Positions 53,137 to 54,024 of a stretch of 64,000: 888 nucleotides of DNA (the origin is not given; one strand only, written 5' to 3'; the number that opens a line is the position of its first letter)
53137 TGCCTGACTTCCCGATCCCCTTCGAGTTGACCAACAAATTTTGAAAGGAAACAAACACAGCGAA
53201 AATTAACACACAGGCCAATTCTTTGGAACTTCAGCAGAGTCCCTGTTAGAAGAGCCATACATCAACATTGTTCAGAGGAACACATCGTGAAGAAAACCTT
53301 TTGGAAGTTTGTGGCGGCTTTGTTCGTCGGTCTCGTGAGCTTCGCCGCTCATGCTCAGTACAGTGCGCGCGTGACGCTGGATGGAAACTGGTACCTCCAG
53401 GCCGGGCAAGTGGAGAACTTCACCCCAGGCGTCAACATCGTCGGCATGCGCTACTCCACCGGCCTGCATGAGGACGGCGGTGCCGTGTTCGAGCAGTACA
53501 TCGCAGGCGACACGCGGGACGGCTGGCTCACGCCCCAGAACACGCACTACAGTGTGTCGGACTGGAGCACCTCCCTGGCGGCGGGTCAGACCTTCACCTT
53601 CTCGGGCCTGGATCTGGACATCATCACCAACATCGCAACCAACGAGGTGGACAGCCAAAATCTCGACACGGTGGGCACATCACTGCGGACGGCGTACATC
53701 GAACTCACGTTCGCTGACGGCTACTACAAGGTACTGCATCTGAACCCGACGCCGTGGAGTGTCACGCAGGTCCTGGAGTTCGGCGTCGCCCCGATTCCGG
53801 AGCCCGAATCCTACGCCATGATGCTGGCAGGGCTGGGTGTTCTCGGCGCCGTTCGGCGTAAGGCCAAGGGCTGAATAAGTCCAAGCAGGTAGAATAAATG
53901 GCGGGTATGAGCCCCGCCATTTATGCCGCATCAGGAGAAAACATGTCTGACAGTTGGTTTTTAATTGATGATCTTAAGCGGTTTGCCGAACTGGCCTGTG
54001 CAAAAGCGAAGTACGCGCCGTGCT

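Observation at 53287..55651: Moron-like cluster: PEP-CTERM secreted protein, an unknown ORF, a tiny 2-TM protein and an SPFH/band-7 protein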

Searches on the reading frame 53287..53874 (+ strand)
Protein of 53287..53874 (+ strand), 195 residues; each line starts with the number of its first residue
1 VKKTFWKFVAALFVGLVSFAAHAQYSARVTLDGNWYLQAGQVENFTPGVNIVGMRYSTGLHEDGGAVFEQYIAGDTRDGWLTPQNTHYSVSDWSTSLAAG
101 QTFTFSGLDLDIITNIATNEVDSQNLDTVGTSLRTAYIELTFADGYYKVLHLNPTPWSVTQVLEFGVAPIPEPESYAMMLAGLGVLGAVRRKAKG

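Call 3: search_protein_families(library=ncbifam, proteins=[window:53287-53874:+], max_evalue=0.1)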
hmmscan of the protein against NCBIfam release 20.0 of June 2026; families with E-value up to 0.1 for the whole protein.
window:53287-53874:+ (195 aa): 13 families
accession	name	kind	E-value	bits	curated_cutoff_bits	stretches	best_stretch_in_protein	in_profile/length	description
NF038126.1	PEP_CTERM_FxDxF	subfamily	1.5e-08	35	50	1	165-191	137-163/165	FxDxF family PEP-CTERM protein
NF038124.1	PEP_CTERM_TLD_A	exception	2e-07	30.8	100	1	100-193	148-234/235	PEP_CTERM-anchored TLD domain-containing protein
NF038129.1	PEP_NF038129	equivalog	2.2e-07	30.9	65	1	64-192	63-193/194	NF038129 family PEP-CTERM protein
NF035944.1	PEPxxWA-CTERM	domain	2.7e-06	27.2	35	1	170-191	1-22/24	PEPxxWA-CTERM sorting domain-containing protein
NF038119.1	PEP_CTERM_MHFG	equivalog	4.8e-05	23.8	100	1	160-193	226-259/260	MHFG family PEP-CTERM protein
NF038118.1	PEP_CTERM_CCXG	equivalog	6.6e-05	22.7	90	1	164-192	170-198/199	CCXG family PEP-CTERM protein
TIGR03370.1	VPLPA-CTERM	domain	0.00016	21.6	25.35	1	178-194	9-25/25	VPLPA-CTERM sorting domain-containing protein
NF038120.1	PEP_CTERM_QFxxD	subfamily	0.00017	21.5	80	1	167-192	190-213/215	NF038120 family PEP-CTERM protein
NF033554.9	floc_PepA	equivalog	0.00024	21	80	1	164-192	233-259/261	flocculation-associated PEP-CTERM protein PepA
TIGR02595.1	PEP_CTERM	domain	0.00029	21.5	16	1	170-192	1-23/24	PEP-CTERM sorting domain-containing protein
NF041538.1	PEP_EDSA_1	subfamily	0.0012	18.6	100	1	137-192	259-306/307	EDSAP-1 family PEP-CTERM protein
NF041927.1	Xrt_dep_XDP1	equivalog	0.039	13.9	125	1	169-192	218-241/242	exosortase-dependent surface protein XDP1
NF033947.0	PEP-cistern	hypoth_equivalog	0.065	13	60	0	167-192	170-195/195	cistern family PEP-CTERM protein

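Call 4: search_protein_families(library=pfam, proteins=[window:53287-53874:+], max_evalue=0.1)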
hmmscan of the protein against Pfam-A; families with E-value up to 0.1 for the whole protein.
window:53287-53874:+ (195 aa): 1 family
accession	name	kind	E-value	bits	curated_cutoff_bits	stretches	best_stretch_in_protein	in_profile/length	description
PF07589.16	PEP-CTERM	-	9.5e-08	32.3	20.7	1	169-192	1-24/24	PEP-CTERM motif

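Call 6: search_protein_families(library=phrogs, proteins=[window:53287-53874:+], max_evalue=0.01)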
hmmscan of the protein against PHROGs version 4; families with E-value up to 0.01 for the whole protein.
window:53287-53874:+ (195 aa): 0 families

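Call 13: search_dna_similar(query=window:53287-53874:+, collection=phages, mode=protein, max_rows=25, max_evalue=1)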
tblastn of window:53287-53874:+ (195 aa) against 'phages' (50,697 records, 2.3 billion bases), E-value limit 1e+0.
No match.

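Call 15: find_homologous_proteins(query=window:53287-53874:+, max_evalue=0.001)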
Query window:53287-53874:+ (195 aa): 18 proteins with E <= 0.001 among 392 candidates.
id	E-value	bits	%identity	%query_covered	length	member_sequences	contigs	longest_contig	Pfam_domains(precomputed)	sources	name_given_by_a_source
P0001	7.3e-116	403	91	100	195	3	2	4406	PF07589.17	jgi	jgi:hypothetical protein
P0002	1.3e-104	366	82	100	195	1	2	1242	PF07589.17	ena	-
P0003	5.0e-44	168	50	97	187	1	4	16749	PF07589.17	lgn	-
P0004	8.3e-41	158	48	96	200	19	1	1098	-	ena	-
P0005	5.8e-40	155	48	95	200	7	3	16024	-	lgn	-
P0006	1.7e-39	154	50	87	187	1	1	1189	PF07589.17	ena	-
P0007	3.8e-39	153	46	95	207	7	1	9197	-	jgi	jgi:hypothetical protein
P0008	1.0e-38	151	47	89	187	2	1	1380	-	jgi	jgi:hypothetical protein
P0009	4.1e-38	149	47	88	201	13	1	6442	-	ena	-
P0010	7.8e-38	148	46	94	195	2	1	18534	-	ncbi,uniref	ncbi:PEP-CTERM sorting domain-containing protein [Sphaerotilus sp.]|uniref:PEP-CTERM sorting domain-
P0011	2.1e-37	147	45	96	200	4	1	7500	-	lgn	-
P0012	8.4e-37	145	46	89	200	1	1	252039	-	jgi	jgi:hypothetical protein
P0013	1.7e-36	144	43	95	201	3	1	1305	-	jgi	jgi:hypothetical protein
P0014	7.7e-36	142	46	86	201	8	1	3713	-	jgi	jgi:hypothetical protein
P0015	1.6e-35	141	42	97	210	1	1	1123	-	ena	-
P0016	2.2e-29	121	43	86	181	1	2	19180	-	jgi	jgi:hypothetical protein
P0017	3.1e-4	39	48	33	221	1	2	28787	PF07589.17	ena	-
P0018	3.7e-4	38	81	16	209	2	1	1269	PF07589.17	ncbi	-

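Call 16: find_encoding_contigs(protein=P0012, flank=10000, max_places=3)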
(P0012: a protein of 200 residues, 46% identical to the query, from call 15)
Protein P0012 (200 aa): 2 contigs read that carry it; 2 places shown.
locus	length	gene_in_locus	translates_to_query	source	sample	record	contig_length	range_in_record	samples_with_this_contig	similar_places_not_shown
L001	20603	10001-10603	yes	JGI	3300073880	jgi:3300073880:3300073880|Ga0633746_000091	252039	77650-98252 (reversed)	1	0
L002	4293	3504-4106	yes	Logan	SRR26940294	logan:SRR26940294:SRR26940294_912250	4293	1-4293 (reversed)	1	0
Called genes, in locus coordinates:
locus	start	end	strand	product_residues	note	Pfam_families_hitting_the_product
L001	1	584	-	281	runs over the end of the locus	PF19413:YaiO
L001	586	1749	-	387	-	PF02350:Epimerase_2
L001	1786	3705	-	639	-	PF01522:Polysacc_deac_1 (faint)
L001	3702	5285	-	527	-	-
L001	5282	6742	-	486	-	PF13506:Glyco_transf_21, PF00535:Glycos_transf_2, PF13641:Glyco_tranf_2_3, PF13632:Glyco_trans_2_3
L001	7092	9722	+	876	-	PF00989:PAS (faint), PF13188:PAS_8 (faint), PF00990:GGDEF, PF00563:EAL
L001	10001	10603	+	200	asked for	-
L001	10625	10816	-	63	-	-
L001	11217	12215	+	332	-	PF12836:HHH_3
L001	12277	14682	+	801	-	PF08497:Radical_SAM_N, PF04055:Radical_SAM, PF11842:DUF3362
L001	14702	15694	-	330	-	-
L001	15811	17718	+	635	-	PF00664:ABC_membrane, PF00005:ABC_tran, PF02463:SMC_N (faint)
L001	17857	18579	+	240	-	PF05209:MinC_N, PF03775:MinC_C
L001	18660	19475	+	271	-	PF00142:Fer4_NifH (weak), PF01656:CbiA, PF02374:ArsA_ATPase, PF09140:MipZ, PF10609:ParA, PF13614:AAA_31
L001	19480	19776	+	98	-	PF03776:MinE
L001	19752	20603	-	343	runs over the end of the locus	PF09587:PGA_cap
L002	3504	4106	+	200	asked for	-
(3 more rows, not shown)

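Call 17: find_encoding_contigs(protein=P0010, flank=10000, max_places=3)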
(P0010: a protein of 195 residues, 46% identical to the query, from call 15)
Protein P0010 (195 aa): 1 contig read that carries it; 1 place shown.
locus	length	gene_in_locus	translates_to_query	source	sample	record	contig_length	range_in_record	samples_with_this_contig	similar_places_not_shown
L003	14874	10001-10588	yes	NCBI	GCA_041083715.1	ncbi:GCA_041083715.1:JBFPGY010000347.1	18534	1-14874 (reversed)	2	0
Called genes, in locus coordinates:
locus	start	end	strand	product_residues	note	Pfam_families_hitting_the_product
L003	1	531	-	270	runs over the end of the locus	PF19413:YaiO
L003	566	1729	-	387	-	PF02350:Epimerase_2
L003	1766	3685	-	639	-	PF01522:Polysacc_deac_1 (weak)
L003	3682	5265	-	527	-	PF04519:Bactofilin (faint)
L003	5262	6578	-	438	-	PF13506:Glyco_transf_21, PF00535:Glycos_transf_2, PF13641:Glyco_tranf_2_3, PF13632:Glyco_trans_2_3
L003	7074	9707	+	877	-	PF03924:CHASE (faint), PF00989:PAS (weak), PF08448:PAS_4 (faint), PF13188:PAS_8 (faint), PF13426:PAS_9 (faint), PF00990:GGDEF, PF00563:EAL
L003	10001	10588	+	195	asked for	-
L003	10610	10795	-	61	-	-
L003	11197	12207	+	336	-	PF12836:HHH_3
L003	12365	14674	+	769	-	PF08497:Radical_SAM_N, PF04055:Radical_SAM, PF11842:DUF3362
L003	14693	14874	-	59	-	?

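Call 18: find_encoding_contigs(protein=P0001, flank=10000, max_places=3)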
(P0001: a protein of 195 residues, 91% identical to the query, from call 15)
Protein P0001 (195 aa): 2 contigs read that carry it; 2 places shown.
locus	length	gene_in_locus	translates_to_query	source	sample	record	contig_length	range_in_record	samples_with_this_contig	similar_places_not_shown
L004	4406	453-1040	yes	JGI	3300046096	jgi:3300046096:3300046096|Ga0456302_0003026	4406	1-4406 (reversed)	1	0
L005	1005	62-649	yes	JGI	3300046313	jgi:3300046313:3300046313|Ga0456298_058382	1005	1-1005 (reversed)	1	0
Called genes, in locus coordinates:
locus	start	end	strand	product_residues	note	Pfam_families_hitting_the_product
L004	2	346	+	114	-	?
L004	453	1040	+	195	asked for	PF07589:PEP_exosort_dom (weak)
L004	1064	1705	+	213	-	-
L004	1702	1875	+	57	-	-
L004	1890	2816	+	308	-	PF01145:Band_7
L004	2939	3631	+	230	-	PF00303:Thymidylat_synt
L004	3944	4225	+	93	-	PF00303:Thymidylat_synt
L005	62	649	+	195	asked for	PF07589:PEP_exosort_dom (weak)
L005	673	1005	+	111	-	?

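Call 19: find_encoding_contigs(protein=P0003, flank=10000, max_places=3)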
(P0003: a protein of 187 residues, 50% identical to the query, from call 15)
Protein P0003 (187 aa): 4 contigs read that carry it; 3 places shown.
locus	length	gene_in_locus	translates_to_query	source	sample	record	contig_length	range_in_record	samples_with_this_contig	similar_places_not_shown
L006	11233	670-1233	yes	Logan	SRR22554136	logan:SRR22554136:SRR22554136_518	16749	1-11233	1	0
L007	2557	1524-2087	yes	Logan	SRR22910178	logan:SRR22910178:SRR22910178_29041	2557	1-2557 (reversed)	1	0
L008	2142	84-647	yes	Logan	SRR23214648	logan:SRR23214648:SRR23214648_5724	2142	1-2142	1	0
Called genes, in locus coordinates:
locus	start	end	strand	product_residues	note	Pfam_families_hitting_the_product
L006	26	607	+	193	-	-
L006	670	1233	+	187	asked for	PF07589:PEP_exosort_dom (weak)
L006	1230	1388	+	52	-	-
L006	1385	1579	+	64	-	-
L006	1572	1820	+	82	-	-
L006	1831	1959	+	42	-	-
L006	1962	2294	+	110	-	-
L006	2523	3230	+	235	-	-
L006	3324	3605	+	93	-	-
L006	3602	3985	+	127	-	-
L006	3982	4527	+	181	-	-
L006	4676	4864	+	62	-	-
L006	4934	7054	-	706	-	PF04233:Phage_Mu_F, PF14890:Intein_splicing (weak)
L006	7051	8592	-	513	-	PF06074:Portal_Mu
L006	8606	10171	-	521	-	PF03237:Terminase_6N (weak), PF17289:Terminase_6C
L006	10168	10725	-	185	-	PF03592:Terminase_2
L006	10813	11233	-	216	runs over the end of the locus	-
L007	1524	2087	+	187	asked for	PF07589:PEP_exosort_dom (weak)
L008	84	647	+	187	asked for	PF07589:PEP_exosort_dom (weak)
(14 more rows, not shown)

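Call 20: find_encoding_contigs(protein=P0005, flank=10000, max_places=2)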
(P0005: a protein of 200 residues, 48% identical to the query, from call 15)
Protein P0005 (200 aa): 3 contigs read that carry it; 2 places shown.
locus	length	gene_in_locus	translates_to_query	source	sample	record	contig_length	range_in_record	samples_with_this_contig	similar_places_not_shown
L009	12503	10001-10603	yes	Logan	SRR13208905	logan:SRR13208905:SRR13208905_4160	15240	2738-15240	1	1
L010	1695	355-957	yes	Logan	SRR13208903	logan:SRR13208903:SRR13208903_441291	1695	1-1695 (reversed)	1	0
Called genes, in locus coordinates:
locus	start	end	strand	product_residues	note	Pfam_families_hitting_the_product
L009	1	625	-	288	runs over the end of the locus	PF27998:ArabinogalactanP (weak), PF19413:YaiO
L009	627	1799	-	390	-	PF02350:Epimerase_2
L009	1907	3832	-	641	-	PF14258:DUF4350 (faint), PF01522:Polysacc_deac_1 (weak)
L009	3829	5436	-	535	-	PF04519:Bactofilin (faint)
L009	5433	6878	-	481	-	PF13506:Glyco_transf_21, PF00535:Glycos_transf_2, PF13641:Glyco_tranf_2_3, PF13632:Glyco_trans_2_3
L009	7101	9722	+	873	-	PF00989:PAS (weak), PF08448:PAS_4 (weak), PF13188:PAS_8 (faint), PF00990:GGDEF, PF00563:EAL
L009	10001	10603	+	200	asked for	-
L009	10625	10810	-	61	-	-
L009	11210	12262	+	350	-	PF12836:HHH_3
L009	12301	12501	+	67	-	?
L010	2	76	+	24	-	?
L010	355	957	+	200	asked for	-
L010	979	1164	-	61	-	-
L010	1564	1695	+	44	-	?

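Call 21: find_encoding_contigs(protein=P0016, flank=10000, max_places=2)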
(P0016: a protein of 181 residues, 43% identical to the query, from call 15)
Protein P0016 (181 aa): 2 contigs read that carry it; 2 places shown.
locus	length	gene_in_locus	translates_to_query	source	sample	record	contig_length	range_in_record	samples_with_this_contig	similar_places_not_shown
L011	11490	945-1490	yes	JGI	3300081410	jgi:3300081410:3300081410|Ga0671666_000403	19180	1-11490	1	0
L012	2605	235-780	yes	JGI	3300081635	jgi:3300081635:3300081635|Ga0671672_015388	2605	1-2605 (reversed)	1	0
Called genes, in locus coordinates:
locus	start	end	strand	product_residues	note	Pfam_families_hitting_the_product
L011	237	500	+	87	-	-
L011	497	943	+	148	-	-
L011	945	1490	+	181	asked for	-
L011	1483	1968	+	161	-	PF16473:Rv2179c-like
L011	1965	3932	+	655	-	PF17975:RNR_Alpha (faint), PF21995:RNR-II_ins_dom (faint)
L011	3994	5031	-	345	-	-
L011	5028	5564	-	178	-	-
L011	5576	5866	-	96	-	-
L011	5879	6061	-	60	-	-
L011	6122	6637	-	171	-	-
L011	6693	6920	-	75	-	-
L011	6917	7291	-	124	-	-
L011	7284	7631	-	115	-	-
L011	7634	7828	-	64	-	-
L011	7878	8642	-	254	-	PF13385:Laminin_G_3, PF02210:Laminin_G_2 (weak)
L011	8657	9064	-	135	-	-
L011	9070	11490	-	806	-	PF13550:Phage-tail_3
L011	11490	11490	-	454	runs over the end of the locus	PF09931:Phage_phiJL001_Gp84_N, PF09356:Phage_BR0599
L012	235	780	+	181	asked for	-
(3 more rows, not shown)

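Call 24: find_related_loci(query=A1, collection=viral_contigs, flank=10000)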
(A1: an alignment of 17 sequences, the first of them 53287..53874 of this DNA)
Query A1 (195 aa) in viral_contigs; peptide patterns used: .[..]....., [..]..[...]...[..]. (x = any residue, [..] = any of these).
32 stretches matched a pattern; 1 encode a relative of the query (tblastn E <= 1e-3); 1 distinct loci.
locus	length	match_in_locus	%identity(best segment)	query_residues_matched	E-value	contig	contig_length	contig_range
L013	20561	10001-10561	42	9-194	7e-43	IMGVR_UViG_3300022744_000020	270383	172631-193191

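Call 27: search_protein_families(library=padloc, proteins=[window:53287-53874:+], max_evalue=0.01)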
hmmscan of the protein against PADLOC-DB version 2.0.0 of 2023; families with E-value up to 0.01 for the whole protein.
window:53287-53874:+ (195 aa): 0 families

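Call 31: predict_structure(alignment_id=A1)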
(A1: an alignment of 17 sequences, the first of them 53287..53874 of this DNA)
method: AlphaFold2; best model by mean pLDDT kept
length: 195 residues; sequences in the alignment: 17
mean_pLDDT: 76.9   pTM: 0.66
mean pLDDT of the five models: 76.9, 76.6, 74.5, 73.7, 73.7
residues with pLDDT >= 90: 61; 70-90: 74; 50-70: 44; < 50: 16
segments of 3 or more residues with pLDDT < 50: 18-21, 72-80
pLDDT, mean of each block of 10 residues (from residue 1): 55 52 81 83 94 91 82 42 58 91 86 84 81 92 93 91 80 60 73 60
secondary structure, 60 per line:
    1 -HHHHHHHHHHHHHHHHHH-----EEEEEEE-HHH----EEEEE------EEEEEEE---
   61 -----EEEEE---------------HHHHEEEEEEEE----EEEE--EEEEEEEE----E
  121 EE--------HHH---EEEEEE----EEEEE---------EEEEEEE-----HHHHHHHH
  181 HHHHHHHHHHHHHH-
elements in order: H2-19 E25-31 E40-44 E51-57 E66-70 H86-89 E90-97 E102-105 E108-115 E120-122 E137-142 E147-151 E161-167 H173-194

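Call 48: find_related_loci(query=A1, collection=genome_contigs, flank=6000)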
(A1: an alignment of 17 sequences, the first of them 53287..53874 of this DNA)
Query A1 (195 aa) in genome_contigs; peptide patterns used: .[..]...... (x = any residue, [..] = any of these).
58 stretches matched a pattern; 7 encode a relative of the query (tblastn E <= 1e-3); 7 distinct loci.
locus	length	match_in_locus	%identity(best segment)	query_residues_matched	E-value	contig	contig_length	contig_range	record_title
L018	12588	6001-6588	47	1-192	1e-47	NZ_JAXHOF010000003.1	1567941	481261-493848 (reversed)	MAG: Sphaerotilus sp. isolate Salar_de_Ascotan_water_MAG_AWA25 contig_201_polypolish, whole genome shotgun sequence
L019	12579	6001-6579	47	7-193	8e-46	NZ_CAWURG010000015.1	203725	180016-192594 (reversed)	MAG: uncultured Sphaerotilus sp. isolate HER22_SLD_2000_bin_38_1 HER22_SLD_2000_bin_38-read_65, whole genome shotgun seq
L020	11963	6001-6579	45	7-192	1e-44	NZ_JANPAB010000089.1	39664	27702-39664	MAG: Sphaerotilus sp. isolate VAR_79_metabat_342 VAR_79_k141_2401173, whole genome shotgun sequence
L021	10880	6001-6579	46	7-193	3e-44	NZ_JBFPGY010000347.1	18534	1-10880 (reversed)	MAG: Sphaerotilus sp. isolate MN3.004 NODE_669_length_18534_cov_6.767480, whole genome shotgun sequence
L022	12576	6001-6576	45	7-191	4e-43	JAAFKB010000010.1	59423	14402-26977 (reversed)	MAG: Sphaerotilus sp. isolate bin1.concoct.b11b12b14.030 WN_Sphaerotilus_1_scaffold_10, whole genome shotgun sequence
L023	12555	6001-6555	42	25-193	1e-36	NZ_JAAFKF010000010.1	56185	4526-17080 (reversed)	MAG: Sphaerotilus sp. isolate bin69.metabat.ball.156 WN_Sphaerotilus_2_scaffold_10, whole genome shotgun sequence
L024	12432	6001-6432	41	22-163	3e-27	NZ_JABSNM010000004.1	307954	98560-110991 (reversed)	Sphaerotilus uruguayifluvii strain C29 Ga0416762_04, whole genome shotgun sequence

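Call 91: fold_search(model_id=the predicted structure, library=viral)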
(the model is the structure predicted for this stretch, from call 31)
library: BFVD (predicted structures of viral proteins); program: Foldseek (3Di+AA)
matches with E <= 10: 728; with E <= 0.001: 0
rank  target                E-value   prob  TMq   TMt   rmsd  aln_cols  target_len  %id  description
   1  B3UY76                1.8e-02  0.84  0.27  0.23  14.7       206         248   10  M150 [Muromegalovirus C4A]
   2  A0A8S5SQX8            2.2e-02  0.60  0.29  0.27  10.8       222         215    8  Uncharacterized protein [Podoviridae sp. ctXBg1]
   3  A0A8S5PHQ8            4.1e-02  0.72  0.26  0.22  16.8       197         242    9  Uncharacterized protein [Siphoviridae sp. ctUGQ45]
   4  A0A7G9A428            6.0e-02  0.08  0.12  0.17  15.2       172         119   14  Uncharacterized protein [Bacteriophage sp.]
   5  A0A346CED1            6.4e-02  0.11  0.17  0.14  20.2       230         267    9  Capsid protein (Fragment) [Mosquito densovirus]
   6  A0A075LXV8            8.4e-02  0.08  0.13  0.08  21.8       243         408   10  (no name in the UniProt tables at hand)
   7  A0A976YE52            1.0e-01  0.54  0.30  0.33   9.7       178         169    9  (no name in the UniProt tables at hand)
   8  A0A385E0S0            1.2e-01  0.16  0.21  0.17  16.5       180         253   10  (no name in the UniProt tables at hand)
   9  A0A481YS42            1.3e-01  0.35  0.24  0.29   7.6       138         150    8  Uncharacterized protein [Marseillevirus LCMAC101]
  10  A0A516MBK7            1.3e-01  0.07  0.14  0.17  18.8       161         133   11  (no name in the UniProt tables at hand)
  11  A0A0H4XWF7            1.3e-01  0.07  0.13  0.14  18.5       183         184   13  Uncharacterized protein [Salmon gill poxvirus]
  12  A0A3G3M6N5            1.4e-01  0.16  0.19  0.07  13.0       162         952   11  (no name in the UniProt tables at hand)
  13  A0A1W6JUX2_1          1.5e-01  0.13  0.17  0.06  18.5       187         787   14  Uncharacterized protein [Vibrio phage pVco-5]
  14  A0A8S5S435            1.5e-01  0.04  0.14  0.07  18.5       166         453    8  Uncharacterized protein [Siphoviridae sp. ctJ7x27]
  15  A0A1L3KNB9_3          1.7e-01  0.13  0.21  0.06  17.0       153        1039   10  (no name in the UniProt tables at hand)
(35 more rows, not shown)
